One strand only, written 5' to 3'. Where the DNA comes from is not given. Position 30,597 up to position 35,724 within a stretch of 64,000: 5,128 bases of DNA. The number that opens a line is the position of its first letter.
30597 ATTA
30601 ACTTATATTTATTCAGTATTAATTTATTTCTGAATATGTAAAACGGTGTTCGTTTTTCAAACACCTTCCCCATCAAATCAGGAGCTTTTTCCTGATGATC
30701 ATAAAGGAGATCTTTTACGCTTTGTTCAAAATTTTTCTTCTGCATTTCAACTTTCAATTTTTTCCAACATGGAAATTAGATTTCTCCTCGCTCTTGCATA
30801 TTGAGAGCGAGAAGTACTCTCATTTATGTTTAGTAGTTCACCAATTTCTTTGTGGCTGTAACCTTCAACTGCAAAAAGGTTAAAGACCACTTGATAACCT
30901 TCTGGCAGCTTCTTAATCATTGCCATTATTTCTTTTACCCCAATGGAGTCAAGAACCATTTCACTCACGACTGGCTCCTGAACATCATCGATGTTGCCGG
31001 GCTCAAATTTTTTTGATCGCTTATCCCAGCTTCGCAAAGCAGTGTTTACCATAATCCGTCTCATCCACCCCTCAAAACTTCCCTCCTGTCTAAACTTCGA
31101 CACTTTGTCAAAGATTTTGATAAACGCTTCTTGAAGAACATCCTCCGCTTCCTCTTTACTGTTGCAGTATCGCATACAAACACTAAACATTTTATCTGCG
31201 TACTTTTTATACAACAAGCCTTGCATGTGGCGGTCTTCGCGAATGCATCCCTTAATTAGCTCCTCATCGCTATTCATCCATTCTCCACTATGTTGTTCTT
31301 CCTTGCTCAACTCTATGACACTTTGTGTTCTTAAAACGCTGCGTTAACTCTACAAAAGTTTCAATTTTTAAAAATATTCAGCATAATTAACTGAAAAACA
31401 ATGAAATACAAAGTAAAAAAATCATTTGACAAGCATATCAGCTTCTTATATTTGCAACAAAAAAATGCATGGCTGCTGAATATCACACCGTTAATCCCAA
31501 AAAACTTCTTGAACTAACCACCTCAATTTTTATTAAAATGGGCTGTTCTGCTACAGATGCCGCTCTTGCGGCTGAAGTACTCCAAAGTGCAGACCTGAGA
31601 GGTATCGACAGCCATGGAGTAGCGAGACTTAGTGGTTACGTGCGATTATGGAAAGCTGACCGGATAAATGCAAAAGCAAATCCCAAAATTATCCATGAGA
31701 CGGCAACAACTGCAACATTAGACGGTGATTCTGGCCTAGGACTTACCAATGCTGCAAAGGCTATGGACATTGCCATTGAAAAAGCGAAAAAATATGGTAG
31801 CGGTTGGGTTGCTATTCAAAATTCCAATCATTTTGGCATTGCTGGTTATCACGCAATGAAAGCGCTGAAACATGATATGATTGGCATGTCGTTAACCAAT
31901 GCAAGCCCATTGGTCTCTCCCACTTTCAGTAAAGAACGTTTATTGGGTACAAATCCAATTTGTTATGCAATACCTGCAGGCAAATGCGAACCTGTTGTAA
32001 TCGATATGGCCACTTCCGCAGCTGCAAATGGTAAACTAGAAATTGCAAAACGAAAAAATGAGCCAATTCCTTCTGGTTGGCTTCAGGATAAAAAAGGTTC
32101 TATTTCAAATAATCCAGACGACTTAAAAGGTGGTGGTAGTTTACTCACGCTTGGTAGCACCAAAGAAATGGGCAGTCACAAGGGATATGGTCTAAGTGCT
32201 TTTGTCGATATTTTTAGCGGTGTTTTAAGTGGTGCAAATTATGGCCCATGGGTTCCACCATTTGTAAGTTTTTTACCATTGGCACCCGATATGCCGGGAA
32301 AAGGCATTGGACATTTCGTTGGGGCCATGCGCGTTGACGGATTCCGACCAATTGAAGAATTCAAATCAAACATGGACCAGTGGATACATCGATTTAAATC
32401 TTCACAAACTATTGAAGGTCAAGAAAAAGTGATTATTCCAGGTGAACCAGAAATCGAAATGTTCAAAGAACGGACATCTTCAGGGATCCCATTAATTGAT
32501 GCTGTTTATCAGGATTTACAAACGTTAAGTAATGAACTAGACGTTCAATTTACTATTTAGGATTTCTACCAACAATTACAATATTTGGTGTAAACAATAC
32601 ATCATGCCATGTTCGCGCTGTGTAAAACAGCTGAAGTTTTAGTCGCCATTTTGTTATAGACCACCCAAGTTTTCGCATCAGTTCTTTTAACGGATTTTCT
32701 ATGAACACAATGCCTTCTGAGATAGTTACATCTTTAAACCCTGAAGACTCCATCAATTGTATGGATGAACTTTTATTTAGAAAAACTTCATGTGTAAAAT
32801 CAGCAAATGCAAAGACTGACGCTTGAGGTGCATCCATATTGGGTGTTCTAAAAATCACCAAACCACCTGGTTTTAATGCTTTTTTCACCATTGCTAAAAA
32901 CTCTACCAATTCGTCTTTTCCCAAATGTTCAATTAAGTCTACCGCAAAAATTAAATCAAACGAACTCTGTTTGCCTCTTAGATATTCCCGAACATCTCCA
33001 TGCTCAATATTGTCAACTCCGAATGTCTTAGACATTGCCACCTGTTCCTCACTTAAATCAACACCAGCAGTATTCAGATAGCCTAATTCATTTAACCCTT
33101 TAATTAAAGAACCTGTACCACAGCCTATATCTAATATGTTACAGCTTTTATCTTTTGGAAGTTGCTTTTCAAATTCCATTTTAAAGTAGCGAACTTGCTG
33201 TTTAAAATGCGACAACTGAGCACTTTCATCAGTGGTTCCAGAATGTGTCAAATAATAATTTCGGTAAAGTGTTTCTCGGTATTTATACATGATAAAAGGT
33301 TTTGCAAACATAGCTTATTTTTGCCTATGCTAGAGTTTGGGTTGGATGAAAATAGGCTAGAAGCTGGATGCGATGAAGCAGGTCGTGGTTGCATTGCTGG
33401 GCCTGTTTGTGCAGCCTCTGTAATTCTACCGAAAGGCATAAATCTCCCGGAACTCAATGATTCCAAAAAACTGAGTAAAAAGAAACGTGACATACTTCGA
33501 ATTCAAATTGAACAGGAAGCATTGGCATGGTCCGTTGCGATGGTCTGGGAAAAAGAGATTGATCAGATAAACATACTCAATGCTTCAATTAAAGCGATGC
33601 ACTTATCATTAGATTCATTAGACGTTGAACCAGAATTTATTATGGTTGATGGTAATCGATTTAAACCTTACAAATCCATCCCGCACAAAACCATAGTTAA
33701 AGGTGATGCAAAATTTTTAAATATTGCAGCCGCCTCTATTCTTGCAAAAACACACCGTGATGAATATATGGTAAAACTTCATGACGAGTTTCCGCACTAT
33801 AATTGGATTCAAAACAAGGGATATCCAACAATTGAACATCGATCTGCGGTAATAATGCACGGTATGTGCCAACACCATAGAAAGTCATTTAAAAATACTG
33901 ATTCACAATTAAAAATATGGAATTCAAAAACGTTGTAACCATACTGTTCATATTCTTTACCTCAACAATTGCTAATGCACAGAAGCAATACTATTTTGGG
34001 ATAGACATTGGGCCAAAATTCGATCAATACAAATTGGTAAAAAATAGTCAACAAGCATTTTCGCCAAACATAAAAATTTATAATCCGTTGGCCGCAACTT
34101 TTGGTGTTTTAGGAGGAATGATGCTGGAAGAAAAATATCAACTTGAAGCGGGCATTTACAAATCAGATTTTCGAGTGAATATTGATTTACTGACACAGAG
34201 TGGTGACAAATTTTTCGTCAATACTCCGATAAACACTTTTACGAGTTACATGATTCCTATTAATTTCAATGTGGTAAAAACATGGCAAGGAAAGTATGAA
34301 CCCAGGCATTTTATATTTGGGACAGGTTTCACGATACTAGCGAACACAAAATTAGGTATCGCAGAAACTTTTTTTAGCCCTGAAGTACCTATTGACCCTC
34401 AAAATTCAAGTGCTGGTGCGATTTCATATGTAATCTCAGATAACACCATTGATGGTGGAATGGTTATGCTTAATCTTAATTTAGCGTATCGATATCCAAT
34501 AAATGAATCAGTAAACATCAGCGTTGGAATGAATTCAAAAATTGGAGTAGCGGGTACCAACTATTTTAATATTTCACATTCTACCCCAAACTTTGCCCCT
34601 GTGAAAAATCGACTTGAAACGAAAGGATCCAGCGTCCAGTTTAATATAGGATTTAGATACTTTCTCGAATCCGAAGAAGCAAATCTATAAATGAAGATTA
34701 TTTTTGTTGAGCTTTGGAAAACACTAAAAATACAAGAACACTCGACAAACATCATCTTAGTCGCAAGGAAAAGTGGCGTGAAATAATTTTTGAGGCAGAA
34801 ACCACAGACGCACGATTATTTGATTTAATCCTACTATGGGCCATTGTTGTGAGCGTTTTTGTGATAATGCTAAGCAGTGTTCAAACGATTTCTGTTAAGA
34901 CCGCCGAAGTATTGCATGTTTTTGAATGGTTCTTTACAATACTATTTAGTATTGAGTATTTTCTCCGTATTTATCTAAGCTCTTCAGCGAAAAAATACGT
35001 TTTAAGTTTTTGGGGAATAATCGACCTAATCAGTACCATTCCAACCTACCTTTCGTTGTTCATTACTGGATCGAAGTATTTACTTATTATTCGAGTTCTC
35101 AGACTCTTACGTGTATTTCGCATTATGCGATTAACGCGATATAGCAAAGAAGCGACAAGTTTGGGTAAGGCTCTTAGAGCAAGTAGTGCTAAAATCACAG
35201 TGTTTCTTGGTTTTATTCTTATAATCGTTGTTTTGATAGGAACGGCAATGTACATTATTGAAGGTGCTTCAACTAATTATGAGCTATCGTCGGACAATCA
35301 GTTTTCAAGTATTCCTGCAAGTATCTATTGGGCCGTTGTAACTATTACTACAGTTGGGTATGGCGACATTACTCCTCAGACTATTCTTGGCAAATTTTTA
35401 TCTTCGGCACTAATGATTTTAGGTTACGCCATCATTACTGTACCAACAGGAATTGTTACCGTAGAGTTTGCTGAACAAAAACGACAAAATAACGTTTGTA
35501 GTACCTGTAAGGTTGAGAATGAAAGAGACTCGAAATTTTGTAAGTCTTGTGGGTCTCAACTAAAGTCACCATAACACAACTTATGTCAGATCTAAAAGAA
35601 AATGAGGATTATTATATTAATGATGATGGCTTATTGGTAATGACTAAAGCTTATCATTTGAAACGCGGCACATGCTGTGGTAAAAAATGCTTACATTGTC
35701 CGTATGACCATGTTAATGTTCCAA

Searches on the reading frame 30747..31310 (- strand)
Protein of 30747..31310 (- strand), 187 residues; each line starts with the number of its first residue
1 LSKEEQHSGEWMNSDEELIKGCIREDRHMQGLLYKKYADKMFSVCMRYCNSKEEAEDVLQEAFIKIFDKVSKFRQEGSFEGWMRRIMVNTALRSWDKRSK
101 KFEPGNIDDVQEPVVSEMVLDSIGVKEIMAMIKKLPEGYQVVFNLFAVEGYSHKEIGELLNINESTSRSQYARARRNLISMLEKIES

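Call 42: search_protein_families(library=pfam, max_evalue=0.00001, proteins=[window:30747-31310:-])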
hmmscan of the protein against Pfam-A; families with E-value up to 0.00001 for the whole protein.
window:30747-31310:- (187 aa): 2 families
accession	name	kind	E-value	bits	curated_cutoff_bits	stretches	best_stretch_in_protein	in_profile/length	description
PF04542.20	Sigma70_r2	-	2.8e-17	62.7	24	1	33-99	1-69/71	Sigma-70 region 2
PF08281.18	Sigma70_r4_2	-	1.1e-15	57.4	25.7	1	127-178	3-54/54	Sigma-70, region 4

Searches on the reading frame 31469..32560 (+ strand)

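Call 41: search_protein_families(library=pfam, max_evalue=0.00001, proteins=[window:31469-32560:+])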
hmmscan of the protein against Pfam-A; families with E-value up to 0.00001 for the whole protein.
window:31469-32560:+ (363 aa): 1 family
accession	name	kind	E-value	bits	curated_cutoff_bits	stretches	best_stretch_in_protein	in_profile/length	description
PF02615.19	Ldh_2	-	7.8e-120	400.4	38.8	1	9-351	2-333/333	Malate/L-lactate dehydrogenase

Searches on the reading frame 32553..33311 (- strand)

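Call 41: search_protein_families(library=pfam, max_evalue=0.00001, proteins=[window:32553-33311:-])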
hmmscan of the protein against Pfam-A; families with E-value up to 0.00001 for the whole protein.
window:32553-33311:- (252 aa): 6 families
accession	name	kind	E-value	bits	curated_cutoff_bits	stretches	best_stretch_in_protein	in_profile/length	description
PF13489.12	Methyltransf_23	-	1.3e-18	67.7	27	1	48-196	14-163/164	Methyltransferase domain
PF08241.18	Methyltransf_11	-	1.2e-16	61.5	21.2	1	60-154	1-95/95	Methyltransferase domain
PF13649.12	Methyltransf_25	-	1.3e-15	58.3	27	1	59-150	1-97/97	Methyltransferase domain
PF08242.18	Methyltransf_12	-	2.4e-14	54.3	30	1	60-151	1-97/98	Methyltransferase domain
PF02353.26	CMAS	-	3e-13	50.2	27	1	39-169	47-179/273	Mycolic acid cyclopropane synthetase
PF13847.12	Methyltransf_31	-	4.6e-12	46.3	27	1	54-161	2-116/145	Methyltransferase domain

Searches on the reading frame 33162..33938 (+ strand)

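Call 71: search_protein_families(library=pfam, max_evalue=0.00001, proteins=[window:33162-33938:+])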
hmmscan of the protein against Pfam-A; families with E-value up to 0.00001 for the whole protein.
window:33162-33938:+ (258 aa): 1 family
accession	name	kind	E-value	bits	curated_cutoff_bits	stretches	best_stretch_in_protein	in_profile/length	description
PF01351.25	RNase_HII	-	3.3e-39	135.3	25.8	1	68-246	1-199/199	Ribonuclease HII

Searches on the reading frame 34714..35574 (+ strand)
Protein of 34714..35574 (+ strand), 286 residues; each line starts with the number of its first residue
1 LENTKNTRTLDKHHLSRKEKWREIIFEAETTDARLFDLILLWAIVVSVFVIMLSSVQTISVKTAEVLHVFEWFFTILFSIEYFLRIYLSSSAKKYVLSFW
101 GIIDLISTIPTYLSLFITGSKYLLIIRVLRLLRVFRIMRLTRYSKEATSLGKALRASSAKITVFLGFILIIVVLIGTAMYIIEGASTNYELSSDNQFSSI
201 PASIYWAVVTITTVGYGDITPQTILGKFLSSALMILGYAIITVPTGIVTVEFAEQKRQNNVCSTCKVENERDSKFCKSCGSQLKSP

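Call 41: search_protein_families(library=pfam, max_evalue=0.00001, proteins=[window:34714-35574:+])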
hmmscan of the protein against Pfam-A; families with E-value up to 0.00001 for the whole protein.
window:34714-35574:+ (286 aa): 2 families
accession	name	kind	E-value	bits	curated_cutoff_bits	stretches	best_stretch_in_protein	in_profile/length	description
PF00520.37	Ion_trans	-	2.6e-38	132.1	25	1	34-258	2-239/241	Ion transport protein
PF07885.22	Ion_trans_2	-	1.1e-15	57.6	22.5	1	168-249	2-74/79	Ion channel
